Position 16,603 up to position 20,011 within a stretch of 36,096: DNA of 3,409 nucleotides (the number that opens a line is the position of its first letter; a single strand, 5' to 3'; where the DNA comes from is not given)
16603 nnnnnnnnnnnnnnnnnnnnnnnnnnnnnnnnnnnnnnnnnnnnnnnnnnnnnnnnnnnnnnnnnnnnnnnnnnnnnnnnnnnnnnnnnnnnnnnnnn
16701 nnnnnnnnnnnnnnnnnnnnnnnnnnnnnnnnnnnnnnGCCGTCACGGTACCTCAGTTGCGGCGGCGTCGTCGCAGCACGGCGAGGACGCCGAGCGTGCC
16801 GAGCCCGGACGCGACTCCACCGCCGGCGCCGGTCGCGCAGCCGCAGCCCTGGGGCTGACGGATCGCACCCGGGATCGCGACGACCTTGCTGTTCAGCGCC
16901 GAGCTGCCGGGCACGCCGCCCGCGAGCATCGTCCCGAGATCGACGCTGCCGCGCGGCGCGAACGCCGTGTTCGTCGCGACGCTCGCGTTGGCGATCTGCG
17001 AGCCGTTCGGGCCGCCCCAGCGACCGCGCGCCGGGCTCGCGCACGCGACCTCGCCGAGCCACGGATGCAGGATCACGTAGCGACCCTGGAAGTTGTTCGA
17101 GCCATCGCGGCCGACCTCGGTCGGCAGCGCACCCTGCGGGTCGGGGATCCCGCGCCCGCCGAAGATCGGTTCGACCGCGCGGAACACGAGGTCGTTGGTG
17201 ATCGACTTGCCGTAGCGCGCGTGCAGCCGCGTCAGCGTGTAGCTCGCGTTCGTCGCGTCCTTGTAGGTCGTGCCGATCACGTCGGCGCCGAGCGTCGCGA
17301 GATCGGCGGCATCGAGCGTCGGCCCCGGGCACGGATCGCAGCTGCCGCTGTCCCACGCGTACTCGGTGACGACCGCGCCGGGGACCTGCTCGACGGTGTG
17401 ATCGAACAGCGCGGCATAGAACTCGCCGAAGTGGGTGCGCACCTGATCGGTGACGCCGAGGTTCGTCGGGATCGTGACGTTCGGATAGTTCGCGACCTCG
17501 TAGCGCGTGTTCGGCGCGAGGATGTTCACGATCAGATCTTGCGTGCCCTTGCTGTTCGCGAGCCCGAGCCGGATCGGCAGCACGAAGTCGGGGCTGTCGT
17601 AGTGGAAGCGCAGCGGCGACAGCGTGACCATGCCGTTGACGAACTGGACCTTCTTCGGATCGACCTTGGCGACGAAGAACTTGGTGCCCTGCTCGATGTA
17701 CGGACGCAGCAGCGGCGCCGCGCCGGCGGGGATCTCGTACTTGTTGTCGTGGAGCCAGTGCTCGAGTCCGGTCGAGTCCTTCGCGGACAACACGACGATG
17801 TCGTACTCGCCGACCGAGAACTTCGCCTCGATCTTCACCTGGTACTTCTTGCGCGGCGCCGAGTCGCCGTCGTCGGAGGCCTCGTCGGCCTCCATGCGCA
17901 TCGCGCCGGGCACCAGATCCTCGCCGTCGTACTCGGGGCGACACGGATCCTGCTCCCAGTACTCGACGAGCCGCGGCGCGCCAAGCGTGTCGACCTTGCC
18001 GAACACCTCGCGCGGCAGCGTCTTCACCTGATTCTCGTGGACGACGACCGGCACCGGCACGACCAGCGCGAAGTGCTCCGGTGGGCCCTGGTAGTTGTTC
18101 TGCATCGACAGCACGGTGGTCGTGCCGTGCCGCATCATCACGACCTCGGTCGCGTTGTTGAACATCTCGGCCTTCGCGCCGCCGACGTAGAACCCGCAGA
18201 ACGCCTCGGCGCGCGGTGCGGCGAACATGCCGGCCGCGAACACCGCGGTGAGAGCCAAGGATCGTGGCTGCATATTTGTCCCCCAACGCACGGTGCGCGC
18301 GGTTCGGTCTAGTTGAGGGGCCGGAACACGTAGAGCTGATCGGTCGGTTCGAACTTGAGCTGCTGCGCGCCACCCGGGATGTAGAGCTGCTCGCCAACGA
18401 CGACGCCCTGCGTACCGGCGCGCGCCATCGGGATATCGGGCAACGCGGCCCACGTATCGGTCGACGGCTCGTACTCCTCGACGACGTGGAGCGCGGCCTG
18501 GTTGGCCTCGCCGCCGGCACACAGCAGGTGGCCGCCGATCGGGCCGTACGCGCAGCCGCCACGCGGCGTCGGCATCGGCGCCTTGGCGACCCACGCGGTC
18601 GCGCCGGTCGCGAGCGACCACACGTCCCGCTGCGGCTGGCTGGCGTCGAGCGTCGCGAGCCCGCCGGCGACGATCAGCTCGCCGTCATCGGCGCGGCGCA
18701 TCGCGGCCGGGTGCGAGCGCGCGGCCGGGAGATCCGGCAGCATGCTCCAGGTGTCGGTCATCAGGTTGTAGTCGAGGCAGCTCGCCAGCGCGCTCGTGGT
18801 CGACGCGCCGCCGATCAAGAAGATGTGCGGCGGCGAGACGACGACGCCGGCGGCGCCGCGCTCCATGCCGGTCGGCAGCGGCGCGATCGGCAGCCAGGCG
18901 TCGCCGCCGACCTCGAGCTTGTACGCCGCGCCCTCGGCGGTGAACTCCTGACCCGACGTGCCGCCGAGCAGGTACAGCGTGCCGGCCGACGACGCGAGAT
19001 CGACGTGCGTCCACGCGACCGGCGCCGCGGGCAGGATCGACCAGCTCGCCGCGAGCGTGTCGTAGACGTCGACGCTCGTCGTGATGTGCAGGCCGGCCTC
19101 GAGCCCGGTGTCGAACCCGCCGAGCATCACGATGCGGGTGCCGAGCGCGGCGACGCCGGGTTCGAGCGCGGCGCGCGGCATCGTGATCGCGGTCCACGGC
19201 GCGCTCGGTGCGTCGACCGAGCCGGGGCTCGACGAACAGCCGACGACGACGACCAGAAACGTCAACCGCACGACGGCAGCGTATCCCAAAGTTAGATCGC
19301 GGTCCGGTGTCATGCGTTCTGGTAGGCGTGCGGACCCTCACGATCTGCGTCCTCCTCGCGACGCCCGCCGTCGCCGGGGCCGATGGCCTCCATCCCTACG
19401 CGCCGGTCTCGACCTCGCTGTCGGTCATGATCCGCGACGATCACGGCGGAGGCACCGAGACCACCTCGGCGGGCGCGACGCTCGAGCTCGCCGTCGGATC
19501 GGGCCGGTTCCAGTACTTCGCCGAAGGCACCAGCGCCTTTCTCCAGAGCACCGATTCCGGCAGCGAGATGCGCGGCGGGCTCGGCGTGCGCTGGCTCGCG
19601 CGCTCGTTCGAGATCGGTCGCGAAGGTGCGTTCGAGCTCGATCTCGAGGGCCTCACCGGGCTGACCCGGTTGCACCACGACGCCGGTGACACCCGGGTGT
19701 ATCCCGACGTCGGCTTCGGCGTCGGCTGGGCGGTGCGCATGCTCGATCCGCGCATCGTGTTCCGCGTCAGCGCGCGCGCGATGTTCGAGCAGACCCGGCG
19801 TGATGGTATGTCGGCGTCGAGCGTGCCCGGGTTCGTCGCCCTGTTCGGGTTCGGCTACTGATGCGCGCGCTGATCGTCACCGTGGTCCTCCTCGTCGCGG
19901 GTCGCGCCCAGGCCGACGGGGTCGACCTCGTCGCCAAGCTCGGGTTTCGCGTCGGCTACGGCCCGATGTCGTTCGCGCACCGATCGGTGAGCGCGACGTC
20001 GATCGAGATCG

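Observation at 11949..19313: Eight co-directional, tightly packed genes for secreted and envelope proteins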

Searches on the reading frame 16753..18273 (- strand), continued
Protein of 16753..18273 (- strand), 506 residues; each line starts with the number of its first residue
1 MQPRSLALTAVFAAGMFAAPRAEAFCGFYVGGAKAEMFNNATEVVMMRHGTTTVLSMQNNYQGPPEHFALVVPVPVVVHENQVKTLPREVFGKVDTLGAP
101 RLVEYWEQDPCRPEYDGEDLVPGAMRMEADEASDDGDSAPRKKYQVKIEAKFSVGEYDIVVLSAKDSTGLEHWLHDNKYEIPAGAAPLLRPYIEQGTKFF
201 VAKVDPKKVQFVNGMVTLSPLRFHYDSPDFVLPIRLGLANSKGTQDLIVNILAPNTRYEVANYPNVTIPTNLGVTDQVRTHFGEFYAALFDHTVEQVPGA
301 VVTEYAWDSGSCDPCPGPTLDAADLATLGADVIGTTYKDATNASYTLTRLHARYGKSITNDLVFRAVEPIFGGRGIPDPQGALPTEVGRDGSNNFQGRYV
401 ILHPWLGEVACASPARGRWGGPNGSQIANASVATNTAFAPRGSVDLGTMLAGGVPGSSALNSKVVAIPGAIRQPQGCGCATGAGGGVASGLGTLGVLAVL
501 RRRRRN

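Call 41: predict_structure(alignment_id=A2)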
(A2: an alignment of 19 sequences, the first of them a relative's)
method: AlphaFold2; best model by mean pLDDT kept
length: 506 residues; sequences in the alignment: 19
mean_pLDDT: 32.9   pTM: 0.28
mean pLDDT of the five models: 32.9, 30.8, 30.7, 29.5, 29.4
residues with pLDDT >= 90: 0; 70-90: 0; 50-70: 19; < 50: 487
segments of 3 or more residues with pLDDT < 50: 1-168, 180-193, 195-199, 209-444, 446-506
pLDDT, mean of each block of 10 residues (from residue 1): 33 29 30 32 30 35 43 37 29 28 25 29 27 29 30 40 45 59 44 47 51 41 37 22 23 24 31 37 44 40 26 24 27 26 27 23 27 32 36 29 25 26 26 29 44 36 30 26 30 41 39
secondary structure, 60 per line:
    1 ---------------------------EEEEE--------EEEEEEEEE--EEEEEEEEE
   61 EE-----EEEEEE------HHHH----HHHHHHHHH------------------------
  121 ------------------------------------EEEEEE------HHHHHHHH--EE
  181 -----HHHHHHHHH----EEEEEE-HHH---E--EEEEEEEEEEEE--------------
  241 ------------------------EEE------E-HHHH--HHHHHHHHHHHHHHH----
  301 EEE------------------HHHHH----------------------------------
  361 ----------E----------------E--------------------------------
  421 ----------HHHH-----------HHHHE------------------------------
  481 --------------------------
elements in order: E28-32 E41-49 E52-62 E68-73 H80-83 H88-96 E157-162 H169-176 H186-194 E199-204 E215-226 E265-267 H276-279 H282-296 E301-303 H322-326 H431-434 H446-449
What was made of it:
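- Tried and rejected: AF2 model of G2 (DUF2330) from a 19-sequence alignment: pLDDT 32.9, unusable, so no fold search was run (call 41).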

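Call 44: search_solved_structures(query=A2, max_evalue=1)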
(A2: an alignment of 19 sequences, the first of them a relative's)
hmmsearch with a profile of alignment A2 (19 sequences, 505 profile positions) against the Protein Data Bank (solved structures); distinct sequences matched with E-value up to 1: 4.
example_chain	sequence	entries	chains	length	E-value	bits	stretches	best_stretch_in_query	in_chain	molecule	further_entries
7ane_T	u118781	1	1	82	0.39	12.5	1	359-424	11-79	bL32m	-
7aih_T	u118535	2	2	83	0.39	12.5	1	359-424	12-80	bL32m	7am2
6lbx_A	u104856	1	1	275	0.49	12.2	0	77-103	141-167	Repebody (Rb-H2)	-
4fk7_A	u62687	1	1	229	0.73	11.6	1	318-414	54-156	Putative ADP-ribosyltransferase Certhrax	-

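Call 51: search_protein_families(library=padloc, proteins=[window:16753-18273:-], max_evalue=0.001)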
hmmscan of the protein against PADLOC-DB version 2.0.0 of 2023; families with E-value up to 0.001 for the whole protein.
window:16753-18273:- (506 aa): 0 families

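Call 78: find_encoding_contigs(protein=P0320, flank=10000, max_places=2)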
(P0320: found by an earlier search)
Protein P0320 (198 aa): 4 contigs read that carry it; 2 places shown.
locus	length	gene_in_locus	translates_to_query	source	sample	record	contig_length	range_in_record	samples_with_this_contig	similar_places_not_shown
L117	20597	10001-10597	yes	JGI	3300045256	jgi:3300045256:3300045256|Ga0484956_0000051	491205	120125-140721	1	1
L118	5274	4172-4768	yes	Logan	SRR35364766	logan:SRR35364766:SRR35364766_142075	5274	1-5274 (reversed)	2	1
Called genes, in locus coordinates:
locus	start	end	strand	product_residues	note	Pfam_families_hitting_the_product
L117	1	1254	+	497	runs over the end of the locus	PF13084:DUF3943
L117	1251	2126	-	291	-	PF03372:Exo_endo_phos (weak)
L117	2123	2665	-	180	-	-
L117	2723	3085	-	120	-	PF06993:DUF1304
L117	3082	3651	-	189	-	PF13302:Acetyltransf_3, PF00583:Acetyltransf_1, PF13523:Acetyltransf_8 (weak)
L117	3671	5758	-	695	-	PF22977:WHD, PF00004:AAA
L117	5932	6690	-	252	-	-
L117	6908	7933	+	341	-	-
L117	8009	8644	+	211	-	PF03446:NAD_binding_2, PF03807:F420_oxidored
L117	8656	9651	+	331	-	PF13415:Beta-prop_FBX42 (weak), PF24996:NANM (faint), PF25210:Kelch_FKB95 (faint), PF07646:Kelch_2 (faint), PF13964:Beta-prop_Calicin, PF24681:Kelch_KLHDC2_KLHL20_DRC7, PF01344:Kelch_1 (weak), PF13415:Beta-prop_FBX42 (weak), +1 more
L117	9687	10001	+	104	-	-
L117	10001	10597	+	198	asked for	PF04116:FA_hydroxylase (weak)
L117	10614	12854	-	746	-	PF02743:dCache_1, PF00069:Pkinase, PF07714:PK_Tyr_Ser-Thr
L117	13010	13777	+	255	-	PF13505:OMP_b-brl (weak)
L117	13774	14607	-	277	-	PF02567:PhzC-PhzF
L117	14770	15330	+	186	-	-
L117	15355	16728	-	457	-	-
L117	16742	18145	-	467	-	-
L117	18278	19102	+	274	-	PF02810:SEC-C (weak)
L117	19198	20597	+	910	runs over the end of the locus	PF17900:Peptidase_M1_N, PF01433:Peptidase_M1, PF11838:ERAP1_C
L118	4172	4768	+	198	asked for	PF04116:FA_hydroxylase (weak)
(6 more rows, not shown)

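Call 86: find_encoding_contigs(protein=P0077, flank=8000, max_places=1)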
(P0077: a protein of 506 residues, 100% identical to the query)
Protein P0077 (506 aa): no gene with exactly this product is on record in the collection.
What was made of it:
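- Tried and rejected: Retrieving the window's own record through its G2 protein: not on record (call 86).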

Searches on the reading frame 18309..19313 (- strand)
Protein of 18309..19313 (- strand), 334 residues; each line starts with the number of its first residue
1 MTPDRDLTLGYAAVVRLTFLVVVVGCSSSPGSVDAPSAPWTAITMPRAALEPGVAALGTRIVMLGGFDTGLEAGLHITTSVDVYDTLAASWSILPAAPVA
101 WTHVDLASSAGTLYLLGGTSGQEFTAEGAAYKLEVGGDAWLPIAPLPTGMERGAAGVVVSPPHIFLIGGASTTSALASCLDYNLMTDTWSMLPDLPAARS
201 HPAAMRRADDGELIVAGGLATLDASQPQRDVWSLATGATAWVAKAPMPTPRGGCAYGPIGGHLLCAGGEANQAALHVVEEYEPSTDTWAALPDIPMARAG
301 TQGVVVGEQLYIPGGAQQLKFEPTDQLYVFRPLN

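Call 5: search_protein_families(library=pfam, proteins=[window:18309-19313:-], max_evalue=0.1)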
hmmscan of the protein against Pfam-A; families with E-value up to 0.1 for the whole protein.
window:18309-19313:- (334 aa): 9 families
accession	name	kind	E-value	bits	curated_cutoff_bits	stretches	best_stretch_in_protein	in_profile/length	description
PF01344.31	Kelch_1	-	3e-25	87.8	20.1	3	250-293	1-44/46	Kelch motif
PF13964.12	Kelch_6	-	5.5e-22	77.4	25.3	2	157-199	7-50/50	Kelch motif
PF13415.12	Kelch_3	-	5.2e-17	62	22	2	267-300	8-42/48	Galactose oxidase, central domain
PF24681.1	Kelch_KLHDC2_KLHL20_DRC7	-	8.1e-17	61.7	50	2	164-332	11-186/221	KLHDC2/KLHL20/DRC7 Kelch-repeats domain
PF25210.1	Kelch_FKB95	-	5.1e-12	46.4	70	2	155-223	36-102/268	FKB95, Kelch-repeats domain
PF24996.1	NANM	-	6.5e-10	38.8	45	1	270-321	78-130/350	N-acetylneuraminate epimerase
PF24981.1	Beta-prop_ATRN-LZTR1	-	2.4e-09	37.3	50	1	271-318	10-222/289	Attractin/LZTR1 beta-propeller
PF13418.12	Kelch_4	-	3.1e-09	37.1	21.6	1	164-196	15-48/49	Galactose oxidase, central domain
PF07646.21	Kelch_2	-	2.9e-07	30.5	21.3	0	250-295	1-48/48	Kelch motif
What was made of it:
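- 18309..19313 (-): G1: Kelch beta-propeller lipoprotein (334 aa; the start may instead be GTG 19265, giving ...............). Kelch_1 E = 3e-25 and Kelch_6 E = 5.5e-22 (call 5).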

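Call 6: search_protein_families(library=ncbifam, proteins=[window:18309-19313:-], max_evalue=0.1)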
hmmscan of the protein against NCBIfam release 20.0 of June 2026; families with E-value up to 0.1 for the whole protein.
window:18309-19313:- (334 aa): 3 families
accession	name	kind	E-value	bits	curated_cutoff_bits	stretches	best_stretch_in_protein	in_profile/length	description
NF010730.0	PRK14131.1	subfamily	1.4e-07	30.7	416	1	250-321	82-161/384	N-acetylneuraminate epimerase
TIGR03548.1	mutarot_permut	subfamily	4.9e-07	29.2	243.2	1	90-218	103-231/323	cyclically-permuted mutarotase family protein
TIGR03547.1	muta_rot_YjhT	subfamily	4.8e-06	26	256.35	0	252-322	55-133/346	YjhT family mutarotase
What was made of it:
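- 18309..19313 (-): NanM/YjhT family cut-offs are not met (30.7 against 416 bits, call 6).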

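Call 51: search_protein_families(library=padloc, proteins=[window:18309-19313:-], max_evalue=0.001)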
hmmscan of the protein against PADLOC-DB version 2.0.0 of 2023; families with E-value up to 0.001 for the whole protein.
window:18309-19313:- (334 aa): 0 families

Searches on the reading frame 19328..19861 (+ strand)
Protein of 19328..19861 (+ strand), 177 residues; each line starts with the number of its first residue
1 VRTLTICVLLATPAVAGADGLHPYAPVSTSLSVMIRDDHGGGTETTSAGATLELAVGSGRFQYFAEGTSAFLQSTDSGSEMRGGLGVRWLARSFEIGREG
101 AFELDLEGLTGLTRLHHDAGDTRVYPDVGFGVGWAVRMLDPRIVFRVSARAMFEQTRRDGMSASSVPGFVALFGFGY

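Call 9: search_protein_families(library=pfam, proteins=[window:19328-19861:+], max_evalue=0.01)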
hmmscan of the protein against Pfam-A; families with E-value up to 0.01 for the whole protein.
window:19328-19861:+ (177 aa): 0 families
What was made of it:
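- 19328..19861 (+): Upstream boundary: divergent gene for a secreted protein of unknown family (177 aa). No Pfam match (call 9).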
